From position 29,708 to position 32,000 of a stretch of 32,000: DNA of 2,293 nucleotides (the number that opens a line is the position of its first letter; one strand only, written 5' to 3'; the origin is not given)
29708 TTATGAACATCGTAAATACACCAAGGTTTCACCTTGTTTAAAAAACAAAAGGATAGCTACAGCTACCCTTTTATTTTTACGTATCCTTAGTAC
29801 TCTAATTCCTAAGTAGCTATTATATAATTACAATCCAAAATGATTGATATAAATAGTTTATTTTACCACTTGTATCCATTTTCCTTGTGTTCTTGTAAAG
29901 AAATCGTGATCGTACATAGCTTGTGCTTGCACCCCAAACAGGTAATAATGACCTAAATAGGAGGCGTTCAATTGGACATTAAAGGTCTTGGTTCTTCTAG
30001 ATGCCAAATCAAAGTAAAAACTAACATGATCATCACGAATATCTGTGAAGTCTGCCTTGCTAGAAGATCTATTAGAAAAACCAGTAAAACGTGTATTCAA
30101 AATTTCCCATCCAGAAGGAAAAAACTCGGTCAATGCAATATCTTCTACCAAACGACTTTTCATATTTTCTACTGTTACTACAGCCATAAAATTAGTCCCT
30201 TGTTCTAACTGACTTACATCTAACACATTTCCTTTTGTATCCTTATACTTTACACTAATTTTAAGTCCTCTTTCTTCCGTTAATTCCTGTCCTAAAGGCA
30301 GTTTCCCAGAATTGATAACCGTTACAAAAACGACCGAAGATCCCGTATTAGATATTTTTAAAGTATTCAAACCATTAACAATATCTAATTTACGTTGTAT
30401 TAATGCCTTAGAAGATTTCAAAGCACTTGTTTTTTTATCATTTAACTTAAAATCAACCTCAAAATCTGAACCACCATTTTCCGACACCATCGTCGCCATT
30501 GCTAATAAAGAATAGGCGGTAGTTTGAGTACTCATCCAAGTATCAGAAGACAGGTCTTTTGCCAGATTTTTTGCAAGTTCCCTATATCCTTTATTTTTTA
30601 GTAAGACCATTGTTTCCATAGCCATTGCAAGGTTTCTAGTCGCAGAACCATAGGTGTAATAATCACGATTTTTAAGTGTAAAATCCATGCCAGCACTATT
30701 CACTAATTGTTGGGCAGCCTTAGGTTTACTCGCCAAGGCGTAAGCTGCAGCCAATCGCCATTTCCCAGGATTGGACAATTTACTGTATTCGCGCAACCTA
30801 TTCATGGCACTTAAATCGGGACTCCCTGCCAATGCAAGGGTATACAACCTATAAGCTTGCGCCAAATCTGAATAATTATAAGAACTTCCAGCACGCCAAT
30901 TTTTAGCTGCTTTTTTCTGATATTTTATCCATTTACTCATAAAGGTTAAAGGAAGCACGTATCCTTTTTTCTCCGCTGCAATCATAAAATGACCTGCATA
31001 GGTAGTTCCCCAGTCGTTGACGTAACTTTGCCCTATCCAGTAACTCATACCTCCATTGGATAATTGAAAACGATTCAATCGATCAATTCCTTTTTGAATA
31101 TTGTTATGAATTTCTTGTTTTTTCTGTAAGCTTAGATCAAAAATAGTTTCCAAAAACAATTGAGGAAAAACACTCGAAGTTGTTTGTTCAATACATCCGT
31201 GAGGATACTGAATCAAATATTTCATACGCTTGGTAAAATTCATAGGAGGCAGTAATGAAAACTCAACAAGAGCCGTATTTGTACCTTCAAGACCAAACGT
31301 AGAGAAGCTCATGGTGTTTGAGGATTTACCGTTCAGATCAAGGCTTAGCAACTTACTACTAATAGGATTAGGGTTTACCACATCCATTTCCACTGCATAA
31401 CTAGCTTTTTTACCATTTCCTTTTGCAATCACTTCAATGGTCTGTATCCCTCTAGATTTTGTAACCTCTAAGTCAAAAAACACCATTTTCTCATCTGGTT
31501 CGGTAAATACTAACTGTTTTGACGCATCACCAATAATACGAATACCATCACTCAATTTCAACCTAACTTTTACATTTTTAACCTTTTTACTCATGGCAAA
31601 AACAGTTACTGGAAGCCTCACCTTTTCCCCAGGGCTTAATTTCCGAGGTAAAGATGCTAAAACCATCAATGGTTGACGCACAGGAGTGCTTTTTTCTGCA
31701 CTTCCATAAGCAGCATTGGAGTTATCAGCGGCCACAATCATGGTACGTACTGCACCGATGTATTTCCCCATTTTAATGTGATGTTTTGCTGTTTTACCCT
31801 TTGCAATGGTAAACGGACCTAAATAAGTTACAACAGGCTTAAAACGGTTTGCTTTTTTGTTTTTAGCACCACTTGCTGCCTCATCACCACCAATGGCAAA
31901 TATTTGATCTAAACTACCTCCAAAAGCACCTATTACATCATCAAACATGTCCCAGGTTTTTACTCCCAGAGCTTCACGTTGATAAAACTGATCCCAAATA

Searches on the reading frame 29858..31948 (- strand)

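Call 8: search_protein_families(library=pfam, proteins=[window:29858-31948:-], max_evalue=0.001)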
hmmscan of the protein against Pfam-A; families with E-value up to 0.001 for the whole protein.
window:29858-31948:- (696 aa): 3 families
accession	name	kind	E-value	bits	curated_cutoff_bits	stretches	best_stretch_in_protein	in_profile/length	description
PF17973.7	bMG10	-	1.2e-15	58.3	26.2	1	561-680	1-129/131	Bacterial Alpha-2-macroglobulin MG10 domain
PF00207.28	A2M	-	4.2e-09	36.6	21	1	50-130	12-92/92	Alpha-2-macroglobulin family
PF07678.20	TED_complement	-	5.3e-06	26.2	22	1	239-330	16-110/312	A-macroglobulin TED domain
